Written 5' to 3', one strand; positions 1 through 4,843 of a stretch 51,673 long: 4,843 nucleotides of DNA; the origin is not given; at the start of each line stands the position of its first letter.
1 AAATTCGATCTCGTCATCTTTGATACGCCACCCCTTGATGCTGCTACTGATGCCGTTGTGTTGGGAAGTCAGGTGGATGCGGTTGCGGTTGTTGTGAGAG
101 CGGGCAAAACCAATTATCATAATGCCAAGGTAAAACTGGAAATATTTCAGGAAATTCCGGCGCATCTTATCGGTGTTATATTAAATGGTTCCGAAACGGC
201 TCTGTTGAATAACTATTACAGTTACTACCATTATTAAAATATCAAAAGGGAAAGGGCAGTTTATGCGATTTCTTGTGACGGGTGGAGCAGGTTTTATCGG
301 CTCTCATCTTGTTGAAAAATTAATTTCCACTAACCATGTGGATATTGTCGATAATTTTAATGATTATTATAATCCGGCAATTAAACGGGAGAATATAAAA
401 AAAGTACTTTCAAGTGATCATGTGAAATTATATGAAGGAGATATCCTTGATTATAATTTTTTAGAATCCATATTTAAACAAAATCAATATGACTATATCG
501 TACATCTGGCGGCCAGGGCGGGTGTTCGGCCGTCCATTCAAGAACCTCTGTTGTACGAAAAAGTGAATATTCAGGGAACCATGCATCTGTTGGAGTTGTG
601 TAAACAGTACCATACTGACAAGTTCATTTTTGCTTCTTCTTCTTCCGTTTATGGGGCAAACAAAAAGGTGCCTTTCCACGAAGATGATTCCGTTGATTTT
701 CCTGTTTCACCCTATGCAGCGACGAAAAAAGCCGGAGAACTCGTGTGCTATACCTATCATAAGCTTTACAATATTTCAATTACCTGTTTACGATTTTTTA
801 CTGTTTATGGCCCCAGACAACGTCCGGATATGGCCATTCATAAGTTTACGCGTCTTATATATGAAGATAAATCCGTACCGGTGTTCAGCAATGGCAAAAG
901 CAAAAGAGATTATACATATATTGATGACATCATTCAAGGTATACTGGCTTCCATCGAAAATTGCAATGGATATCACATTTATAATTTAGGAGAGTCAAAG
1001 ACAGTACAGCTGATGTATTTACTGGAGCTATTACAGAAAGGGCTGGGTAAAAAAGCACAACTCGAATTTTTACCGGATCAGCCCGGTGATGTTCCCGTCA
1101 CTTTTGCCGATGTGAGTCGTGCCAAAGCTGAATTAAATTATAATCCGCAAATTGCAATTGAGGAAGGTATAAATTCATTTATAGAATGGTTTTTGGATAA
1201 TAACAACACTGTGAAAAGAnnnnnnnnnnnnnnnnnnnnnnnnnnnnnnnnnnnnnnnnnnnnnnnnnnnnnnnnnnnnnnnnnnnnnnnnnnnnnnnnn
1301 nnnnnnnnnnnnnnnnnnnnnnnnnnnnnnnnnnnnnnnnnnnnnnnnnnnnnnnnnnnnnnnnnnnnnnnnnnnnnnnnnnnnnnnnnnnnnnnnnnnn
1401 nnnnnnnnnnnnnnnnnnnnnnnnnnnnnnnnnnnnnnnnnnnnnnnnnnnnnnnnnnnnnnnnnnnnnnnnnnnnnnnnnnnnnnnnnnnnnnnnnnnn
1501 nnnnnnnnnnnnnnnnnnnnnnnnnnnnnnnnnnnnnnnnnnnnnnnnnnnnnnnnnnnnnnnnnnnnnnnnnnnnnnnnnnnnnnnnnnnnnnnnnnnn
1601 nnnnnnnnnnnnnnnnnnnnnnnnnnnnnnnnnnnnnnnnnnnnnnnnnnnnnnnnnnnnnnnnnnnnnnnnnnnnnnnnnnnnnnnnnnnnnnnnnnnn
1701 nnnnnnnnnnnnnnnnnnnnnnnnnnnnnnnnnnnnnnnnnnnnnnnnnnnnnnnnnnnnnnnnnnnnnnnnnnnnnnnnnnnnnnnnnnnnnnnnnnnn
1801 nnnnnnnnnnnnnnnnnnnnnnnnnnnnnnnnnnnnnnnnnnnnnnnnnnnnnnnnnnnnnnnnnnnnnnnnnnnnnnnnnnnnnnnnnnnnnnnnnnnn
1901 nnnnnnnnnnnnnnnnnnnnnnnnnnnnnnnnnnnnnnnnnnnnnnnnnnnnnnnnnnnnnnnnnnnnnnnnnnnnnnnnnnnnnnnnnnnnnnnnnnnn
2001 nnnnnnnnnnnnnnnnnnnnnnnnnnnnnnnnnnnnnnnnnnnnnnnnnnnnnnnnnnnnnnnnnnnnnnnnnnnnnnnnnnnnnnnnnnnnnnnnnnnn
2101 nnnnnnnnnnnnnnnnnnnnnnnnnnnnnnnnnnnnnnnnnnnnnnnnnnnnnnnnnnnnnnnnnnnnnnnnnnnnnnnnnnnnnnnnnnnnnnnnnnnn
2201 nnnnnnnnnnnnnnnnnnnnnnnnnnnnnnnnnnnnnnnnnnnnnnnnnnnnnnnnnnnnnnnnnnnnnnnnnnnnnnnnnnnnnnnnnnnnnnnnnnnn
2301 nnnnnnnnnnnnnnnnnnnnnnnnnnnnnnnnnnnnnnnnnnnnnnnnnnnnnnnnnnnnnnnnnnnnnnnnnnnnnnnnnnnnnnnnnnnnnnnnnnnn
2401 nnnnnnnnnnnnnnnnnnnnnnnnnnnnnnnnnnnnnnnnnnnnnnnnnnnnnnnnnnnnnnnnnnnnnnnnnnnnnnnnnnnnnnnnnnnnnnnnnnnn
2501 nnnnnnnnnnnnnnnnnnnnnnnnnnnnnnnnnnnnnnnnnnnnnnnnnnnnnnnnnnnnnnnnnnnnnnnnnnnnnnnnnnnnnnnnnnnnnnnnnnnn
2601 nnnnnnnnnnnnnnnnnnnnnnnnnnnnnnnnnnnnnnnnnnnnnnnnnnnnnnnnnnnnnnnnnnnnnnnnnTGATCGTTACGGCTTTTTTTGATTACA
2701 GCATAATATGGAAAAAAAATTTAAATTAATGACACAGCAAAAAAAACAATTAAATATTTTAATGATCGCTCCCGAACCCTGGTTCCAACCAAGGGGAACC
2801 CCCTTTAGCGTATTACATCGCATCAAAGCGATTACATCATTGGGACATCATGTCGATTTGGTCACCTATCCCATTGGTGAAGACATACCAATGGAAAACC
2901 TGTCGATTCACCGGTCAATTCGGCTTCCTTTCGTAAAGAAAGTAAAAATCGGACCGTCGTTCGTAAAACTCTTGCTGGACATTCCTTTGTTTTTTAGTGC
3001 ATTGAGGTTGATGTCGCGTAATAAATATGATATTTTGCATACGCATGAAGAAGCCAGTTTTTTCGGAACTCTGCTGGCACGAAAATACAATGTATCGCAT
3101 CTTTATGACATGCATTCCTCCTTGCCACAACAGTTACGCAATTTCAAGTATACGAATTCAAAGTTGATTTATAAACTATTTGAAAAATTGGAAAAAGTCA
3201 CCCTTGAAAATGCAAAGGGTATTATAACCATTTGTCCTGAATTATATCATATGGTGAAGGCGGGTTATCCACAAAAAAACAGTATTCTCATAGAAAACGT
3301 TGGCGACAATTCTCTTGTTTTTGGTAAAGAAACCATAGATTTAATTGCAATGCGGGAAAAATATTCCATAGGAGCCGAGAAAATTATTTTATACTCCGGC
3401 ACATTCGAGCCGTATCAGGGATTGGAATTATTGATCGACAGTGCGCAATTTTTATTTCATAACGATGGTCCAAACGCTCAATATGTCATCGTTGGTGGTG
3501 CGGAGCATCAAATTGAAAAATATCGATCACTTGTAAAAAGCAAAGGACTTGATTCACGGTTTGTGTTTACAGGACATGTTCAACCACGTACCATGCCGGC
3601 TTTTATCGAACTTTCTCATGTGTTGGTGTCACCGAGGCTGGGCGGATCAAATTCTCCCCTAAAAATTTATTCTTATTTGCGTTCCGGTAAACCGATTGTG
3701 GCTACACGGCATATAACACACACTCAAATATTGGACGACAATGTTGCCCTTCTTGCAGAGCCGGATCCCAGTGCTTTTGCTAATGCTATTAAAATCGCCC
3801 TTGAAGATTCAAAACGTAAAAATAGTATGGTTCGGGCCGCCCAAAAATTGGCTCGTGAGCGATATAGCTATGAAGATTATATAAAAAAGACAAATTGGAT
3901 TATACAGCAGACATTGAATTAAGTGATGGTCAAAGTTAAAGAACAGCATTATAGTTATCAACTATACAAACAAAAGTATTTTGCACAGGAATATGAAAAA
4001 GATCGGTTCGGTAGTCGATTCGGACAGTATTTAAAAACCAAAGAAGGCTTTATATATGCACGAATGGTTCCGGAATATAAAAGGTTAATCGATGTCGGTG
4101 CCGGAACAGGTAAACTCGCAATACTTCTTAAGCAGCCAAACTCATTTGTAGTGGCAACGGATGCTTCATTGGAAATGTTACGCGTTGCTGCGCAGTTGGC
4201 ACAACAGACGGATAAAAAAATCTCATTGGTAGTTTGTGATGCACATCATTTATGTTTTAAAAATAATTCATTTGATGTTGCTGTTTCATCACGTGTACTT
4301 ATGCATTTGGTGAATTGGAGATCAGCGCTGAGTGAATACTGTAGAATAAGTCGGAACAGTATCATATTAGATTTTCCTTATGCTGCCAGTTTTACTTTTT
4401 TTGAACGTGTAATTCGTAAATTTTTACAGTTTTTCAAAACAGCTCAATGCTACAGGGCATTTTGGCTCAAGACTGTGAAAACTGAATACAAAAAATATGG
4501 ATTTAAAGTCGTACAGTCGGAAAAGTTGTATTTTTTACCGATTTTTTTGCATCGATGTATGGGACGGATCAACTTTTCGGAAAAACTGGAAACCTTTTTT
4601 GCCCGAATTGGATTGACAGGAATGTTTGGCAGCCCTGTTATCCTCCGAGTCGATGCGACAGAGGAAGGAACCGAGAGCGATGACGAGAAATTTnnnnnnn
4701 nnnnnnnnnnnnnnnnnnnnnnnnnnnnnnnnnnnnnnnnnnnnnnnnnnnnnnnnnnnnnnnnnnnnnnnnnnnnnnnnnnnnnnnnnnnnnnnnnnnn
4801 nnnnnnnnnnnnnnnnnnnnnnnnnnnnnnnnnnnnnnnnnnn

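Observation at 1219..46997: Wzx/Wzy-type locus fused to a multi-branch polyprenyl-phosphate-sugar / GT-C glycosylation system (~20 glycosyltransferases)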

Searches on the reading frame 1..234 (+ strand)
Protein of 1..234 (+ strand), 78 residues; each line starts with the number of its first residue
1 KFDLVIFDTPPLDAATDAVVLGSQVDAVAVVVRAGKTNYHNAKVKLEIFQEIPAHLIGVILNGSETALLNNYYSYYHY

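Call 40: search_protein_families(library=pfam, proteins=[window:1-234:+], max_evalue=0.01)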
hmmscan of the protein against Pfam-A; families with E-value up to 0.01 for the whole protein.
window:1-234:+ (78 aa): 0 families

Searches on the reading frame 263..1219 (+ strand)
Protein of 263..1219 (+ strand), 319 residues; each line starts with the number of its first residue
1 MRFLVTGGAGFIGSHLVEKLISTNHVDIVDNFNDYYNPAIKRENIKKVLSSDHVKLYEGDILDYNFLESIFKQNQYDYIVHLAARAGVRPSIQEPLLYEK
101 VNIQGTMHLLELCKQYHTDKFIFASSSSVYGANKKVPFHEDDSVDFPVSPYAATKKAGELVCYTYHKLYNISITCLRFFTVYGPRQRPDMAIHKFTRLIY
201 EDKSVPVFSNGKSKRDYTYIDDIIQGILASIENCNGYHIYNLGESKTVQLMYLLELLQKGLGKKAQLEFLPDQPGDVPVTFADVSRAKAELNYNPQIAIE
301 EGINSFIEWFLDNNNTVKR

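Call 3: search_protein_families(library=pfam, proteins=[window:263-1219:+], max_evalue=0.001)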
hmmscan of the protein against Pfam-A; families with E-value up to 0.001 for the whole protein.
window:263-1219:+ (319 aa): 8 families
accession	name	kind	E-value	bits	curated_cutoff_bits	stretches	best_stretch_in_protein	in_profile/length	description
PF16363.11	GDP_Man_Dehyd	-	3.6e-63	214.5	27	1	4-304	1-330/332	GDP-mannose 4,6 dehydratase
PF01370.27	Epimerase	-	8e-61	205.9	20.9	1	4-243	2-240/240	NAD dependent epimerase/dehydratase family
PF01073.25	3Beta_HSD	-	7e-24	84.8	22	1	4-225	1-223/280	3-beta hydroxysteroid dehydrogenase/isomerase family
PF04321.23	RmlD_sub_bind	-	1.5e-18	67.4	27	1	1-244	1-217/287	RmlD substrate binding domain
PF02719.21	Polysacc_synt_2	-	1.8e-16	60.6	20.2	1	4-263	2-249/293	Polysaccharide biosynthesis protein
PF07993.18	NAD_binding_4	-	3.2e-16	59.7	20.1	1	5-187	1-213/258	Male sterility protein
PF13460.12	NAD_binding_10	-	9.1e-06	26.1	27.2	1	7-158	1-127/184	NAD(P)H-binding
PF08659.16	KR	-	2.6e-05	24.7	22.6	1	3-134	3-145/180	KR domain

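Call 82: search_protein_families(library=ncbifam, proteins=[window:263-1219:+], max_evalue=1e-10)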
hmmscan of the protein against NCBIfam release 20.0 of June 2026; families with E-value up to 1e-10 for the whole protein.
window:263-1219:+ (319 aa): 21 families
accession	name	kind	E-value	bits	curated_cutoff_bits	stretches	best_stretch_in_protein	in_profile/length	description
TIGR01181.1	dTDP_gluc_dehyt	equivalog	1.1e-57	195.5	365.1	1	3-318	2-319/321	dTDP-glucose 4,6-dehydratase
TIGR01179.1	galE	equivalog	8.2e-57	192.5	262.3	1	3-314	2-329/332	UDP-glucose 4-epimerase GalE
NF007956.0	PRK10675.1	subfamily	2.7e-43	148.4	394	1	1-190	1-189/338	UDP-glucose 4-epimerase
TIGR04180.1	EDH_00030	hypoth_equivalog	3.3e-42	144.6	475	1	4-296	2-295/297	NAD-dependent 4,6-dehydratase LegB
NF011728.1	PRK15181.1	equivalog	5.3e-40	137.5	760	1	2-317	17-344/348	Vi polysaccharide biosynthesis UDP-N-acetylglucosaminuronic acid C-4 epimerase TviC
TIGR02197.1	heptose_epim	equivalog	9.6e-39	133.4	274.6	1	4-312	2-315/316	ADP-glyceromanno-heptose 6-epimerase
NF007490.0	PRK10084.1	subfamily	1.3e-36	126.3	649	1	1-318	1-342/361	dTDP-glucose 4,6-dehydratase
NF007582.0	PRK10217.1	equivalog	1e-31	110.3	698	1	2-318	3-339/355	dTDP-glucose 4,6-dehydratase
NF043036.1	ErythonDh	equivalog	3.1e-22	79.2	325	1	1-196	1-194/321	D-erythronate dehydrogenase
TIGR02622.1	CDP_4_6_dhtase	equivalog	4.1e-22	78.8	278.45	1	2-312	6-332/352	CDP-glucose 4,6-dehydratase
NF047922.1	GDPFucSynFcl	equivalog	4.4e-22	78.9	500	1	59-316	37-307/308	GDP-L-fucose synthase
NF008872.0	PRK11908.1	equivalog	1.7e-21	76.7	294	1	2-247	3-256/349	bifunctional UDP-4-keto-pentose/UDP-xylose synthase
NF005998.1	PRK08125.1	equivalog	3.4e-19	68.7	777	1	2-247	317-570/649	bifunctional UDP-4-amino-4-deoxy-L-arabinose formyltransferase/UDP-glucuronic acid oxidase ArnA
NF042422.1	oxyalk_red_OleD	equivalog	3.6e-18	66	580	1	1-233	1-217/329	2-alkyl-3-oxoalkanoate reductase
TIGR01472.1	gmd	equivalog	1.6e-16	60.5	415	1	4-232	4-240/342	GDP-mannose 4,6-dehydratase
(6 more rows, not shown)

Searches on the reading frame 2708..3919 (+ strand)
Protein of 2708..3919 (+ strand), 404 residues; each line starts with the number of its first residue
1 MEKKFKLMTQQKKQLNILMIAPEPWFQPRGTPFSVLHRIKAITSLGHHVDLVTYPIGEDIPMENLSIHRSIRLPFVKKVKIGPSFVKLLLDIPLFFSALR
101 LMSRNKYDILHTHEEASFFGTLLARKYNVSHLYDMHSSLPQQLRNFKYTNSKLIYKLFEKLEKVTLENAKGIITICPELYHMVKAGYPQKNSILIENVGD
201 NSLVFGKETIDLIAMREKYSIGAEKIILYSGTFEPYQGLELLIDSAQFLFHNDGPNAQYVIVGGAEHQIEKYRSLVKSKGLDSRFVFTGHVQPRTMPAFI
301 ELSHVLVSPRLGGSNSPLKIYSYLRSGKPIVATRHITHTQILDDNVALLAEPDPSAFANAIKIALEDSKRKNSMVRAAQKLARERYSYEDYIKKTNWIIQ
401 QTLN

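Call 3: search_protein_families(library=pfam, proteins=[window:2708-3919:+], max_evalue=0.001)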
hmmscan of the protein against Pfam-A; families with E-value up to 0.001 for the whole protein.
window:2708-3919:+ (404 aa): 6 families
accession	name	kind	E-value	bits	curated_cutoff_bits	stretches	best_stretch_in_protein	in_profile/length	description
PF00534.26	Glycos_transf_1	-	9.8e-21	74.5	26.4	1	217-380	7-171/172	Glycosyl transferases group 1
PF13692.12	Glyco_trans_1_4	-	3e-20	73.4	27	1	225-367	2-142/142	Glycosyl transferases group 1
PF13439.12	Glyco_transf_4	-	1e-15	58.6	28.5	1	34-196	7-163/170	Glycosyltransferase Family 4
PF13579.12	Glyco_trans_4_4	-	5.4e-10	40.3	29.7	1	35-179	7-138/158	Glycosyl transferase 4-like domain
PF13524.12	Glyco_trans_1_2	-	5.2e-05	23.7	25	1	260-391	18-138/144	Glycosyl transferase-like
PF13477.12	Glyco_trans_4_2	-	0.0002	22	23.4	1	35-146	13-120/139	Glycosyl transferase 4-like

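Call 82: search_protein_families(library=ncbifam, proteins=[window:2708-3919:+], max_evalue=1e-10)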
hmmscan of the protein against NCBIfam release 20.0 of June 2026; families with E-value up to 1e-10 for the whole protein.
window:2708-3919:+ (404 aa): 3 families
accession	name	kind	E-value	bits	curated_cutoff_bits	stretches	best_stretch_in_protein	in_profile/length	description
TIGR04063.1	stp3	hypoth_equivalog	3.6e-25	88.7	442.05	1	100-397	86-390/397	TIGR04063 family PEP-CTERM/XrtA system glycosyltransferase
NF007640.0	PRK10307.1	subfamily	4.3e-18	65.4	276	1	151-397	154-402/411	WcaI family glycosyltransferase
TIGR04047.1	MSMEG_0565_glyc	hypoth_equivalog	6.6e-12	45.2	259.85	1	27-389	10-361/373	MSMEG_0565 family glycosyltransferase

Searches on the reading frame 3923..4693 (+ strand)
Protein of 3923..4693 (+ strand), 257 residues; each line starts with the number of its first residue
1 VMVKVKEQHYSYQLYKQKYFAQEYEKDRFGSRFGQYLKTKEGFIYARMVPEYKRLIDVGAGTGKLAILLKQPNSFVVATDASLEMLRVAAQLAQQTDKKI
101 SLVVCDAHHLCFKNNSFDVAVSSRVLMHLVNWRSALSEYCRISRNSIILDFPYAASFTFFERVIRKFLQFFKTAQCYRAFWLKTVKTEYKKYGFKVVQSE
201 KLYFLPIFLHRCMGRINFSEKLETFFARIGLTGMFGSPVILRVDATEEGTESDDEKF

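Call 3: search_protein_families(library=pfam, proteins=[window:3923-4693:+], max_evalue=0.001)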
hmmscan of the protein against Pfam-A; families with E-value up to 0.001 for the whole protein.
window:3923-4693:+ (257 aa): 8 families
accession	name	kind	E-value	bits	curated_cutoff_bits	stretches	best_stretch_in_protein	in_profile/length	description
PF08241.18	Methyltransf_11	-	9.9e-18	65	21.2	1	56-144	1-88/95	Methyltransferase domain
PF13649.12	Methyltransf_25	-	3.6e-16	60.1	27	1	56-143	2-93/97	Methyltransferase domain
PF13847.12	Methyltransf_31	-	3e-13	50.1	27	1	53-144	5-102/145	Methyltransferase domain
PF08242.18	Methyltransf_12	-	9.3e-11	42.8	30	1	56-138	1-87/98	Methyltransferase domain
PF13489.12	Methyltransf_23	-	2e-09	37.8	27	1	51-198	22-163/164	Methyltransferase domain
PF01209.24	Ubie_methyltran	-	4.2e-07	30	20.1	1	38-142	34-142/233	ubiE/COQ5 methyltransferase family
PF07021.18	MetW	-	5.2e-07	29.9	21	1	46-153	8-111/193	Methionine biosynthesis protein MetW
PF05175.20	MTS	-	0.00077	19.6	23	0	52-121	32-103/170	Methyltransferase small domain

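Call 82: search_protein_families(library=ncbifam, proteins=[window:3923-4693:+], max_evalue=1e-10)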
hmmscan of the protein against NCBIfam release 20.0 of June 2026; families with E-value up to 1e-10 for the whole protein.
window:3923-4693:+ (257 aa): 8 families
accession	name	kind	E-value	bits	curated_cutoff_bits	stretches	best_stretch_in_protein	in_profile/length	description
TIGR01934.1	MenG_MenH_UbiE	subfamily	1.8e-14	53.6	158.35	1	40-165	28-157/223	ubiquinone/menaquinone biosynthesis methyltransferase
NF004452.0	PRK05785.1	equivalog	6.2e-14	52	207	1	20-149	18-144/228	hypothetical protein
NF043040.1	corrin_prot_MT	hypoth_equivalog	3e-13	49.7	180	1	44-142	34-138/216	corrinoid protein-associated methyltransferase CpaM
NF001244.0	PRK00216.1-5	equivalog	3e-13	49.6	216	1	50-167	47-171/236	bifunctional demethylmenaquinone methyltransferase/2-methoxy-6-polyprenyl-1,4-benzoquinol methylase UbiE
NF052510.1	methyltran_MpqE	exception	6.7e-13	48.6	335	1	33-145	28-145/234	methyl-plastoquinone biosynthesis methyltransferase MpqE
TIGR02072.1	BioC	equivalog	4e-12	46.5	184.95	1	50-161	33-142/244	malonyl-ACP O-methyltransferase BioC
NF001241.0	PRK00216.1-2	equivalog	8.4e-12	45.2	327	1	53-167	53-165/231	demethylmenaquinone methyltransferase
NF041255.1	mycofact_MftM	equivalog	2e-11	43.8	200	1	52-154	140-244/289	mycofactocin oligosaccharide methyltransferase MftM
